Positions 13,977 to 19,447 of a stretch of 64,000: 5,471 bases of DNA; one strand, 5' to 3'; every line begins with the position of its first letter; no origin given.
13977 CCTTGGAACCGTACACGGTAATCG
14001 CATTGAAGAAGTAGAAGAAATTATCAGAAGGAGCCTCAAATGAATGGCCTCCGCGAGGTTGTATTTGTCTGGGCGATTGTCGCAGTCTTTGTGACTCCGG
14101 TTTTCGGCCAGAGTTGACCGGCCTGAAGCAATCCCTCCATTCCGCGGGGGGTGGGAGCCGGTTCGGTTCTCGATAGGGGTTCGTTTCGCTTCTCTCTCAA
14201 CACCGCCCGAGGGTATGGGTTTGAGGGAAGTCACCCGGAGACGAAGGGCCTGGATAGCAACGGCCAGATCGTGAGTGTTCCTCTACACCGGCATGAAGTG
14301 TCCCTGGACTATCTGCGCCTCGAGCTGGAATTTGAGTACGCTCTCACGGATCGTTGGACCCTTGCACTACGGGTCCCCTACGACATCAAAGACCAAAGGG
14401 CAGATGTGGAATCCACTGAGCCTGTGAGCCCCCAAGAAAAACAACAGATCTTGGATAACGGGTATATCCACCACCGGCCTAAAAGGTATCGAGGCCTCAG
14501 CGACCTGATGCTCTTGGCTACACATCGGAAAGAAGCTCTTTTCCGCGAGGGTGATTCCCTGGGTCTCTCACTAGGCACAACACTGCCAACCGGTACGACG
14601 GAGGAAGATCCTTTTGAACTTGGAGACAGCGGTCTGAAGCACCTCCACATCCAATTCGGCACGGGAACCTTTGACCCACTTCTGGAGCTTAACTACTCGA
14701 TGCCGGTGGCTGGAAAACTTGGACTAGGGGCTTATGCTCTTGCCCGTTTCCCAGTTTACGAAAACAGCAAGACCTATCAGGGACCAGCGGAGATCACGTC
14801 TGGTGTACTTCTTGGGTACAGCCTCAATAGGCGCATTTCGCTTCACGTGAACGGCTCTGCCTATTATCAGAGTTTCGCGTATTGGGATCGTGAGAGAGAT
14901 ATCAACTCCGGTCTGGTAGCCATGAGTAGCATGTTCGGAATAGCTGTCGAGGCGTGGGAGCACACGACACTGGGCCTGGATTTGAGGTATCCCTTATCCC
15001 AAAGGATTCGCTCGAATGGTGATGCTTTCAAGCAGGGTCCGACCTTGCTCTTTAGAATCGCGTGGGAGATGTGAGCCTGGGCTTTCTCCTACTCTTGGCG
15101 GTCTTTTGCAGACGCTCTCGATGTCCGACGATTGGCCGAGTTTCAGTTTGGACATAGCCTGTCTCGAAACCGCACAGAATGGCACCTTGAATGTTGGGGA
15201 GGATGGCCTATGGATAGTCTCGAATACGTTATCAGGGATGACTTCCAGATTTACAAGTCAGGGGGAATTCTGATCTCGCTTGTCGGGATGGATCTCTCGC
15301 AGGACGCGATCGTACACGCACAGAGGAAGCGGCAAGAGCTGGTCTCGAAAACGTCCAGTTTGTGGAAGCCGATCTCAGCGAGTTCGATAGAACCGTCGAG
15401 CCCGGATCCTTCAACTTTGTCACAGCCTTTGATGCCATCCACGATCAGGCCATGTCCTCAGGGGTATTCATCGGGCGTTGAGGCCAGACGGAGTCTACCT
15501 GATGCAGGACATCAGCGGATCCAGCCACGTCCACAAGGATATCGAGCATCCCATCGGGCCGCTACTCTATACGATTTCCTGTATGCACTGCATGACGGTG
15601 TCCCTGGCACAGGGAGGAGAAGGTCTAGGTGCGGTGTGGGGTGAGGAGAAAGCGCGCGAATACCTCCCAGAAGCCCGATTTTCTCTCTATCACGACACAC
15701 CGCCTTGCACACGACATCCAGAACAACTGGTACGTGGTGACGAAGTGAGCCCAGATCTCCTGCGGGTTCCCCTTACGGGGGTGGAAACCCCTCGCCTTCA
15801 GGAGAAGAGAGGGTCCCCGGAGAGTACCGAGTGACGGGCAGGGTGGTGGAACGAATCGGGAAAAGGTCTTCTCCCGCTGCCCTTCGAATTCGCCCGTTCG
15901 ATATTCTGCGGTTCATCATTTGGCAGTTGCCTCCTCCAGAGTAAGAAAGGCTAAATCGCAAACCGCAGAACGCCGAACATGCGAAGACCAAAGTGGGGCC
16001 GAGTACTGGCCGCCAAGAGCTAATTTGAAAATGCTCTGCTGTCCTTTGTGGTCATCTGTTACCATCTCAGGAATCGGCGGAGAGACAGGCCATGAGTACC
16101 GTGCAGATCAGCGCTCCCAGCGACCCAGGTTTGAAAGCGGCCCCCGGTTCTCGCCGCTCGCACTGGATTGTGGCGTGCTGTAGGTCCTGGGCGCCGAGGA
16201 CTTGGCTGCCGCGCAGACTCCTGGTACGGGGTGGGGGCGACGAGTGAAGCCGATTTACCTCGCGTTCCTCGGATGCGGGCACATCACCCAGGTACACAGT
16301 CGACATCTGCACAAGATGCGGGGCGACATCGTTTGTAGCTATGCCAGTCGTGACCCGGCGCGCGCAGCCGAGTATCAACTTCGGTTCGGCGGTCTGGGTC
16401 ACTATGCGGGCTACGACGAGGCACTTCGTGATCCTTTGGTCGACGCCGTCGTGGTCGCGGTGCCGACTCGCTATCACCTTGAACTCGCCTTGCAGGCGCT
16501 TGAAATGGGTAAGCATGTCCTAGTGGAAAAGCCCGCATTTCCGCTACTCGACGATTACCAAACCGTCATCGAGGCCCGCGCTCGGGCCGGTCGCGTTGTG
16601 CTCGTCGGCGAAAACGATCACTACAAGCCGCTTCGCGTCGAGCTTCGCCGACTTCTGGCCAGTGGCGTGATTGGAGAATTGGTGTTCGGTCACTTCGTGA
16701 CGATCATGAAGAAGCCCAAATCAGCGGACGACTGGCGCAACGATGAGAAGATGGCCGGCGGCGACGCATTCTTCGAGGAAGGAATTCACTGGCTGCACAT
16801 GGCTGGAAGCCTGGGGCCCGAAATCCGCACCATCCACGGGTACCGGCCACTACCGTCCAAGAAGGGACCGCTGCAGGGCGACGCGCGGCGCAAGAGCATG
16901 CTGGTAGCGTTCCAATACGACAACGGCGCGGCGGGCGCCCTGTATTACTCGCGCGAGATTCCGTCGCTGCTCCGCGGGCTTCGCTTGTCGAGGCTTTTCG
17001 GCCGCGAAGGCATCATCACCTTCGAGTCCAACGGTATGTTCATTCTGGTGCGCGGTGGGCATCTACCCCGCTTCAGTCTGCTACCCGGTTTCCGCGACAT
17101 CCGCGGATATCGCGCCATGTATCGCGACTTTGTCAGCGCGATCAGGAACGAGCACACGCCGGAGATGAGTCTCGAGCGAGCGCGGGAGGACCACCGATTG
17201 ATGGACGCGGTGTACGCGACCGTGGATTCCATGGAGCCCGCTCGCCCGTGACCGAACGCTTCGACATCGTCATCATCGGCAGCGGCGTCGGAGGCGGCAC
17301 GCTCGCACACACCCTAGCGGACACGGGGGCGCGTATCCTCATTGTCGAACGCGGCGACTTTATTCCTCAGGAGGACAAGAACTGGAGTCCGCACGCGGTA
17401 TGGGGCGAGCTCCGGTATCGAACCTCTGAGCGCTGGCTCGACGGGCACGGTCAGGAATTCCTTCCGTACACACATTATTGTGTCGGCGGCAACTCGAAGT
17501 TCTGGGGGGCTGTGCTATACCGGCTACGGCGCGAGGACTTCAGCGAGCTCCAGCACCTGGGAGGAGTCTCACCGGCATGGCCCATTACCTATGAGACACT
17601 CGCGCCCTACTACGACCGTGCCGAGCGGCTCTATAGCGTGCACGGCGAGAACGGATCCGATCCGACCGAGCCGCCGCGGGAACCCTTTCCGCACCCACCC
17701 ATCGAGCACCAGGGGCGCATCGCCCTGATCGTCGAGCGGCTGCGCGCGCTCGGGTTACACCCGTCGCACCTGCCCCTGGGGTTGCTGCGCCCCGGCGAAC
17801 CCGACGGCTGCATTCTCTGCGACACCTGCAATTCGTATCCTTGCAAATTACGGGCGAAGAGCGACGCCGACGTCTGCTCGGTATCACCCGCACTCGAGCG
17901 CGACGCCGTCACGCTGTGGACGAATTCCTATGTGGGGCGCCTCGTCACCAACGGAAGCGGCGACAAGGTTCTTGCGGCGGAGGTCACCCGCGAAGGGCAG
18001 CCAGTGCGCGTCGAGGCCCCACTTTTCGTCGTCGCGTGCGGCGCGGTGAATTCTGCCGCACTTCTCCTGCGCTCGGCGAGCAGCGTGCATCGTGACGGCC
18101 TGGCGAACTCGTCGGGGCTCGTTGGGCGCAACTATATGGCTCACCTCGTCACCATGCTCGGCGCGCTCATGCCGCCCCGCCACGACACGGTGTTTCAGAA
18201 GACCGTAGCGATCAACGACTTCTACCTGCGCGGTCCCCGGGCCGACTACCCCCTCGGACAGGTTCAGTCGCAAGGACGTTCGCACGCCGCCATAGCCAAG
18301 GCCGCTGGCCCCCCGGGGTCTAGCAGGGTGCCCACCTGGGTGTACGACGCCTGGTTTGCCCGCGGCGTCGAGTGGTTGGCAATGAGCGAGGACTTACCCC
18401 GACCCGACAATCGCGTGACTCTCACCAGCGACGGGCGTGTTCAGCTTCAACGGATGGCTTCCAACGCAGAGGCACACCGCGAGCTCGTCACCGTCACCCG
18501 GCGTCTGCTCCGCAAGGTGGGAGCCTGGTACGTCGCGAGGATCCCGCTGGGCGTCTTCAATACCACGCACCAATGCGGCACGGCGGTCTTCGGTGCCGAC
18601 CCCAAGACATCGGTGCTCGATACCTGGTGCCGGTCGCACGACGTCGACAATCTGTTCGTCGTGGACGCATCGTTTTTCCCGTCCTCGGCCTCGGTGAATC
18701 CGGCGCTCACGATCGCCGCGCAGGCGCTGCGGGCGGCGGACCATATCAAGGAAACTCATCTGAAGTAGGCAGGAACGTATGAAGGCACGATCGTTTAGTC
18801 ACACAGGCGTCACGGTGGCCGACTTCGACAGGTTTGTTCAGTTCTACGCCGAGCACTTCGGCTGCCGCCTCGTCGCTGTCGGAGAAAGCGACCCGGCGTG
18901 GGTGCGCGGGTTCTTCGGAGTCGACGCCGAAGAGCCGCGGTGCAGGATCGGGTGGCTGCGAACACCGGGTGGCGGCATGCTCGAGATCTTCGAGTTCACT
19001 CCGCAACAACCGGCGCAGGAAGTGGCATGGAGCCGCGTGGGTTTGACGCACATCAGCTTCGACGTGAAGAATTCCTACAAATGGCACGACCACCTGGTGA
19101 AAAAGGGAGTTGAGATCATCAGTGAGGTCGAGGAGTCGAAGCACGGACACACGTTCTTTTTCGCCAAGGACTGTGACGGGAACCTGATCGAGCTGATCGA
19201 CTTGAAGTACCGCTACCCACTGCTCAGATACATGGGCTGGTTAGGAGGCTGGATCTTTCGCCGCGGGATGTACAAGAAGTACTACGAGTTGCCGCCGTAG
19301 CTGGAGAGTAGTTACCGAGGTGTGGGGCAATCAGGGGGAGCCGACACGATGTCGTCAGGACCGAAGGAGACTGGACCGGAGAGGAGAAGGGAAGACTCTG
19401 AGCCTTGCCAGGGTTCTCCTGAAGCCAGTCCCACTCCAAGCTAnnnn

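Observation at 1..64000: About one third of the genes in this window are broken by in-frame stops, homopolymer frameshifts or truncation.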

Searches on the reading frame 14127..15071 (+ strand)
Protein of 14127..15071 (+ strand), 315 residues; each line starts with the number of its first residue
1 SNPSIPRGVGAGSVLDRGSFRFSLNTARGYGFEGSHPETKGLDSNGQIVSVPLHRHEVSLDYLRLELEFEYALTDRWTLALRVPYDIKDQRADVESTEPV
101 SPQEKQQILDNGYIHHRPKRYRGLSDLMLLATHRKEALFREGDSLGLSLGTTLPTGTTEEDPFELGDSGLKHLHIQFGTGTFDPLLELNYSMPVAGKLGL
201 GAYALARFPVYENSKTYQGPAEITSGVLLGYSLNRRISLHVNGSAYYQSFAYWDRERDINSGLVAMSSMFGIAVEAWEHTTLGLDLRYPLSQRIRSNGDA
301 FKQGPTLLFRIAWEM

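Call 15: search_protein_families(library=pfam, max_evalue=0.1, proteins=[window:14127-15071:+])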
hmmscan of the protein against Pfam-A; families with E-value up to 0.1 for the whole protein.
window:14127-15071:+ (315 aa): 1 family
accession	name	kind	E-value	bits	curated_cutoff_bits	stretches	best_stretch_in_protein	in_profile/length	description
PF13557.12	Phenol_MetA_deg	-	0.00042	20.9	22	1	138-250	84-185/242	Putative MetA-pathway of phenol degradation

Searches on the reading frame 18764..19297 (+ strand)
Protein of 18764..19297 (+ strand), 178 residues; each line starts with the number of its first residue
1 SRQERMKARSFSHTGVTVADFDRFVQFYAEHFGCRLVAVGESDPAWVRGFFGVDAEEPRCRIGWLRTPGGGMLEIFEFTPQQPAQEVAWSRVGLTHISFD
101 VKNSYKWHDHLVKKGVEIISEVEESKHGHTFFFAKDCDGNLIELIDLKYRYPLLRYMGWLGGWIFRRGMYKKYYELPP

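Call 25: search_protein_families(library=pfam, max_evalue=0.1, proteins=[window:18764-19297:+])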
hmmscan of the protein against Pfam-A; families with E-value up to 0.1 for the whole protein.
window:18764-19297:+ (178 aa): 4 families
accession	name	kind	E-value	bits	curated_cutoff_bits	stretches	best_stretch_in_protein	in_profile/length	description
PF00903.31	Glyoxalase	-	1.3e-16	61.5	20.6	1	11-144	2-121/121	Glyoxalase/Bleomycin resistance protein/Dioxygenase superfamily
PF13669.12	Glyoxalase_4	-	5.6e-06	27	27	1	13-133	2-109/109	Glyoxalase/Bleomycin resistance protein/Dioxygenase superfamily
PF12681.13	Glyoxalase_2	-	0.0091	16.4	30.1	1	96-144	64-113/118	Glyoxalase-like domain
PF18029.7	Glyoxalase_6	-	0.015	16.4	23.6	1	17-144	5-105/106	Glyoxalase-like domain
